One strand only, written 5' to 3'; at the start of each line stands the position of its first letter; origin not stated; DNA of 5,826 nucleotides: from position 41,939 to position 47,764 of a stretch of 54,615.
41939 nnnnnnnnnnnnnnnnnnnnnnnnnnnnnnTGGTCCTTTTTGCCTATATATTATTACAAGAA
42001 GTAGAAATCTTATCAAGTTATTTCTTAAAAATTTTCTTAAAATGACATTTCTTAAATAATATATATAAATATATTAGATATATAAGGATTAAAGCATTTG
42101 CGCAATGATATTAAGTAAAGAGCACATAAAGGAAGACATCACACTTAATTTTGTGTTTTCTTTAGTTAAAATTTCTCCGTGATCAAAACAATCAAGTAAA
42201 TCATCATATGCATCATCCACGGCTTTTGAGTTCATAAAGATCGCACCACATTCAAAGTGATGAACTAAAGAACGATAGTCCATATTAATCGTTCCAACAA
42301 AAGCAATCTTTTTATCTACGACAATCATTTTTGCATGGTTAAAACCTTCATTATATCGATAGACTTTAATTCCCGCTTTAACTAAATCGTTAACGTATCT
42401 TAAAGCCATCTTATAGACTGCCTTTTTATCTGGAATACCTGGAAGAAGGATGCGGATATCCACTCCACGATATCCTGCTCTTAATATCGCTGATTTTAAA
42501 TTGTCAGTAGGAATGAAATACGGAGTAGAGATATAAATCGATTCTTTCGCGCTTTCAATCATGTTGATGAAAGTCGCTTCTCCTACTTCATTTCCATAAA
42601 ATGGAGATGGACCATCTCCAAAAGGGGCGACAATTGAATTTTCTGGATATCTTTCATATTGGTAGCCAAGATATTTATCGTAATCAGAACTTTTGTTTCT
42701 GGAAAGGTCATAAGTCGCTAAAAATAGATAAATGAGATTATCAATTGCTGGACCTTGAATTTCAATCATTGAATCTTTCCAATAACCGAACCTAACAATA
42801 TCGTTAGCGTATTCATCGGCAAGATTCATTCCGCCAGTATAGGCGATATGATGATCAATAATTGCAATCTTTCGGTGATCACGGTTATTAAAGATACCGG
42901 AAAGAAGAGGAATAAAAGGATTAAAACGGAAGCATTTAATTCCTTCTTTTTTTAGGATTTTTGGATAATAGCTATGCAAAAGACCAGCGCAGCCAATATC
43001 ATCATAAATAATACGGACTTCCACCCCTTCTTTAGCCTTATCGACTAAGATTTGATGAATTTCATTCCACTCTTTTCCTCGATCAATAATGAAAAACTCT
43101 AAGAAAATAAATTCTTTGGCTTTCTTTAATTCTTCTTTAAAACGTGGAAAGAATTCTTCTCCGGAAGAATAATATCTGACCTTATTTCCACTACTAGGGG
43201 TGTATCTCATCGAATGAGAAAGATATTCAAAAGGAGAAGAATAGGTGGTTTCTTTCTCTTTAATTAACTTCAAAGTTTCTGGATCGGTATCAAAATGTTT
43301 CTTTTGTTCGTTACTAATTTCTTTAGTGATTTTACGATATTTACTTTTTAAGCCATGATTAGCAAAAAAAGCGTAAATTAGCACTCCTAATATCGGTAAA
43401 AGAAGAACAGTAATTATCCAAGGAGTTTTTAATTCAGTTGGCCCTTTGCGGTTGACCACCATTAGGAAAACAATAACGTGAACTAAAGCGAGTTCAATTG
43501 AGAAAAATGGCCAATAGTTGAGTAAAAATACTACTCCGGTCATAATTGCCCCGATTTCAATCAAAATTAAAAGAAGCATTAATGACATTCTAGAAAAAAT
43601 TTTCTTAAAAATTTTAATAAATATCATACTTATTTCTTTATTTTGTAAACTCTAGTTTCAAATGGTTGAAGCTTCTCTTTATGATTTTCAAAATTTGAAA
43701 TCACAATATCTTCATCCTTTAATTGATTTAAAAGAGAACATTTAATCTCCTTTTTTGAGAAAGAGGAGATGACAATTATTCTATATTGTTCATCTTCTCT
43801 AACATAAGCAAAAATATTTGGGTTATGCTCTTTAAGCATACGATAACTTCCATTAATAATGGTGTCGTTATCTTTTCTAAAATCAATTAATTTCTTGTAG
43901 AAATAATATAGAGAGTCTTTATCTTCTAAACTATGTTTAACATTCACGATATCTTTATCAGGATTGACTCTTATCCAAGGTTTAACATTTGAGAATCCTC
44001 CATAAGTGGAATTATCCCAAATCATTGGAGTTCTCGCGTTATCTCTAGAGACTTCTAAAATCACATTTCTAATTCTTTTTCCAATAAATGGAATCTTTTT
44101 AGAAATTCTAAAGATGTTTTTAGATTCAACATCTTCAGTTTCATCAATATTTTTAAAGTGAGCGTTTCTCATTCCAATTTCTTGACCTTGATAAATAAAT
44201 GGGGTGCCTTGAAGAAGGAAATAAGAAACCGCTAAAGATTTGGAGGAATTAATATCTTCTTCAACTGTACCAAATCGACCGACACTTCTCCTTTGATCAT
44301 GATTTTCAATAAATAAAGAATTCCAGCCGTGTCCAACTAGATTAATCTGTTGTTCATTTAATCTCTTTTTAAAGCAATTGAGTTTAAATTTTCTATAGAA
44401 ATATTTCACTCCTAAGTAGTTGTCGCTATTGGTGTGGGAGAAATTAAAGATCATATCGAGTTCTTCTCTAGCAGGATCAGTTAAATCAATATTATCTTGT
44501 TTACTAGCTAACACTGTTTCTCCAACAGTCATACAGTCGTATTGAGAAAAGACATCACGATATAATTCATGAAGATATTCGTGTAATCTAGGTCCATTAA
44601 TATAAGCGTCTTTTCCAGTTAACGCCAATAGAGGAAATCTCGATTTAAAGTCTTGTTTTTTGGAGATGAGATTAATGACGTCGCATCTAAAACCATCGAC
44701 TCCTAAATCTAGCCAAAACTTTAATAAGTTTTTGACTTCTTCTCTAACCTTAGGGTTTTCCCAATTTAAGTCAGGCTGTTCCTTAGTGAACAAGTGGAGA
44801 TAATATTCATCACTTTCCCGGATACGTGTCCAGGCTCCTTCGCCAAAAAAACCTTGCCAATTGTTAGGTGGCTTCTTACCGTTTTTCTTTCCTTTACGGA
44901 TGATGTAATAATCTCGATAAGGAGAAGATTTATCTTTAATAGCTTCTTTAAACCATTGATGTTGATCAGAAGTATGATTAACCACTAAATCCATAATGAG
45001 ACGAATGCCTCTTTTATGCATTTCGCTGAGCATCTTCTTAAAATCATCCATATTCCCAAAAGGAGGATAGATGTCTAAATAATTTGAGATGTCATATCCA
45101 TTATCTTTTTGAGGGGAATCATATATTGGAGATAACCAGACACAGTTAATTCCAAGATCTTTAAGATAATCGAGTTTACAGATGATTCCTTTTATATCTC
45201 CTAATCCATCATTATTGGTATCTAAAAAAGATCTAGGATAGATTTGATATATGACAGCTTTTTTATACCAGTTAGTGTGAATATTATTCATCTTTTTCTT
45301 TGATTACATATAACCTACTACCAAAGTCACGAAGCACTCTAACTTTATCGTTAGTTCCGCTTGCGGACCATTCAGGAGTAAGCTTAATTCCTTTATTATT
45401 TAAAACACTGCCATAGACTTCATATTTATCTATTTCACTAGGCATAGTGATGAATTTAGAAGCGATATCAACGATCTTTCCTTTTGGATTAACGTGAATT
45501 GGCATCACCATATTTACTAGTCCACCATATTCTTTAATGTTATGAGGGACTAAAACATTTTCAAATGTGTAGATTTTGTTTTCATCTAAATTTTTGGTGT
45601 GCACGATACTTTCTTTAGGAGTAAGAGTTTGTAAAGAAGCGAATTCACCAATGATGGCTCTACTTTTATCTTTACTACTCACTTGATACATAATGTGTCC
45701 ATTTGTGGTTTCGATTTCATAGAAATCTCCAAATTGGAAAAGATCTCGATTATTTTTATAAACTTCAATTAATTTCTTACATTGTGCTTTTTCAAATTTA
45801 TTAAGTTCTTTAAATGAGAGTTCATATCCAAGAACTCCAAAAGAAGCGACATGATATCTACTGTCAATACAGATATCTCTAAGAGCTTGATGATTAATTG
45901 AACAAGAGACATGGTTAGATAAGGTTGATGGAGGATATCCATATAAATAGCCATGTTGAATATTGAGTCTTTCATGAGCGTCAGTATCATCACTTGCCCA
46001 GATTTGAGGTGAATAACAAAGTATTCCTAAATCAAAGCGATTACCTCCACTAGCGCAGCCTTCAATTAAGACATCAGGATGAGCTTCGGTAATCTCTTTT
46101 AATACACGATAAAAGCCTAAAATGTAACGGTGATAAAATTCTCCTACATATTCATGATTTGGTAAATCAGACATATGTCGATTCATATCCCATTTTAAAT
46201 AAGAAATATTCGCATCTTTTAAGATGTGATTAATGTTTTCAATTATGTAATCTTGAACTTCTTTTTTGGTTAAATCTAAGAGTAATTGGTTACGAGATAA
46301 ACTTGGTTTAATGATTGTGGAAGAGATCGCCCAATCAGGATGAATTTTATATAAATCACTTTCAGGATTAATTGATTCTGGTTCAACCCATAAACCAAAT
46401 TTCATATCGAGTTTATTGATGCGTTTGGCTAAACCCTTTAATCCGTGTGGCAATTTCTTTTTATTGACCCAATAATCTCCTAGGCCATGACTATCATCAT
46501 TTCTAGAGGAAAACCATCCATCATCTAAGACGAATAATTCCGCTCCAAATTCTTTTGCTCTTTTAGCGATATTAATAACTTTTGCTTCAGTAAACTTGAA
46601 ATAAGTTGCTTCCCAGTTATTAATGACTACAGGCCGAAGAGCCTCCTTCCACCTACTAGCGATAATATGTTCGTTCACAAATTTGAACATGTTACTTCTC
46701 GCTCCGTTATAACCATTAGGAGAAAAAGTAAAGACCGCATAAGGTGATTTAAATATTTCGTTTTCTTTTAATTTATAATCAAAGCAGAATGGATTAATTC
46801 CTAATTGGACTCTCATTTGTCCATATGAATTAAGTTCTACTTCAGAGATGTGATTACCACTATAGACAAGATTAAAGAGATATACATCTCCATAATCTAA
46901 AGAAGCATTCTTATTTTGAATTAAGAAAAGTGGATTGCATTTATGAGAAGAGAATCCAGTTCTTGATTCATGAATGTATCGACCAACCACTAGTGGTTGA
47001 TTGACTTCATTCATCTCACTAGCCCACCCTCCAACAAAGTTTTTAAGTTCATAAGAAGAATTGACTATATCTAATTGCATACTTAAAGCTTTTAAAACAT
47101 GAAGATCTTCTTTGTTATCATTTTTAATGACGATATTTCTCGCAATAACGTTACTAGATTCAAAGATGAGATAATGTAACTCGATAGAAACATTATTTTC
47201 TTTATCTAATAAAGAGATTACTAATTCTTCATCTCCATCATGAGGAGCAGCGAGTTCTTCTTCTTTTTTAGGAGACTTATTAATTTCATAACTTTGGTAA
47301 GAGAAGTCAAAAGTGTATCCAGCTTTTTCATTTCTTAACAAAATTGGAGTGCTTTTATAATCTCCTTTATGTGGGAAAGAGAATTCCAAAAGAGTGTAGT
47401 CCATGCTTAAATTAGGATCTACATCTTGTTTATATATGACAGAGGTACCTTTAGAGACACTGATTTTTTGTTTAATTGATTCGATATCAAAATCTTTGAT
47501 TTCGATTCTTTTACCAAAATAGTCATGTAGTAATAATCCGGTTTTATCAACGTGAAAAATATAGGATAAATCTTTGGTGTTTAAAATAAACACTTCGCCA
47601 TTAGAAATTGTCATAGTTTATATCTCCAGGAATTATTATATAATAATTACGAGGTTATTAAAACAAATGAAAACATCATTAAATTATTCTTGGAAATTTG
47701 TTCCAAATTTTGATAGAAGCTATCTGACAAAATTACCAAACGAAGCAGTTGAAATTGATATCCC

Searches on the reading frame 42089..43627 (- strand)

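Call 85: search_protein_families(library=pfam, proteins=[window:42089-43627:-], max_evalue=0.00001)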
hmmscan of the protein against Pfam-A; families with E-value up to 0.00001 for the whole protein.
window:42089-43627:- (512 aa): 3 families
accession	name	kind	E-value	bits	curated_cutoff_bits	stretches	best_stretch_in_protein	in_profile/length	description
PF13091.12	PLDc_2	-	9.6e-40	135.9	27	2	354-472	2-123/132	PLD-like domain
PF00614.28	PLDc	-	9.2e-18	63.8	21.9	2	428-453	3-28/28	Phospholipase D Active site motif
PF13396.11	PLDc_N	-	2.2e-06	27.9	23.3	1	51-88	4-40/42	Phospholipase_D-nuclease N-terminal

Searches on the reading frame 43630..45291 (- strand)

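Call 85: search_protein_families(library=pfam, proteins=[window:43630-45291:-], max_evalue=0.00001)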
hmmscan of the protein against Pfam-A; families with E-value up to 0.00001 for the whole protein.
window:43630-45291:- (553 aa): 2 families
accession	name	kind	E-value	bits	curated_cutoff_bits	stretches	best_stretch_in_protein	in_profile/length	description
PF00128.31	Alpha-amylase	-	2.3e-150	502.2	22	1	16-481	1-446/446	Alpha amylase, catalytic domain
PF16657.11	Malt_amylase_C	-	2.3e-06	28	27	1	481-527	1-46/75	Maltogenic Amylase, C-terminal domain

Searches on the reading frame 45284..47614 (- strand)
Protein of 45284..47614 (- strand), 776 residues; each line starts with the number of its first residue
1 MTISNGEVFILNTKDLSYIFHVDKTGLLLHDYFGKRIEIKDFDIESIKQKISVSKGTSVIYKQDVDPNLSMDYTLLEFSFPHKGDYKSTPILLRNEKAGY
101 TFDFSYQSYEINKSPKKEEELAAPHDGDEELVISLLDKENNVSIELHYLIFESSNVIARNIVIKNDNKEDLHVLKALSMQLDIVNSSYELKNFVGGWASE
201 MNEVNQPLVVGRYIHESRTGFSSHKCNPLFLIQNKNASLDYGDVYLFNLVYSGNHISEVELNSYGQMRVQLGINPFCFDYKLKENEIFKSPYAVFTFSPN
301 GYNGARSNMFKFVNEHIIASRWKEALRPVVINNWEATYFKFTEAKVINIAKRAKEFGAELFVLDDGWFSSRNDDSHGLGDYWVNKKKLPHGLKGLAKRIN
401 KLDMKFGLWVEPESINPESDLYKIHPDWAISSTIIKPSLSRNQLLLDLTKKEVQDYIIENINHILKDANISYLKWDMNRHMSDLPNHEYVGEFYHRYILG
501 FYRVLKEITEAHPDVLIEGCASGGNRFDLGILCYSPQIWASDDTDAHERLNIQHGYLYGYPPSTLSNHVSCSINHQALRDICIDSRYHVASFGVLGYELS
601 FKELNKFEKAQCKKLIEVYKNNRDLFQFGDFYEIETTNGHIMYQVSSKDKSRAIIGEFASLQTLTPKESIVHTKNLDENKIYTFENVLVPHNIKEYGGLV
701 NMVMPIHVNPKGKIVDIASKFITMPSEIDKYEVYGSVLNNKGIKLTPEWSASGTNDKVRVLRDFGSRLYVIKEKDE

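Call 85: search_protein_families(library=pfam, proteins=[window:45284-47614:-], max_evalue=0.00001)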
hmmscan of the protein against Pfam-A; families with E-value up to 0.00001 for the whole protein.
window:45284-47614:- (776 aa): 3 families
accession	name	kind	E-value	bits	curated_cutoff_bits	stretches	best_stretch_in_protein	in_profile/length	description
PF02065.24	Melibiase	-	3.4e-127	424.6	27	1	288-629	2-347/347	Melibiase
PF16875.11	Glyco_hydro_36N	-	2.2e-62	211.2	27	1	26-283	1-253/253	Glycosyl hydrolase family 36 N-terminal domain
PF16874.11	Glyco_hydro_36C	-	5.1e-10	40.1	27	1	642-771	3-77/77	Glycosyl hydrolase family 36 C-terminal domain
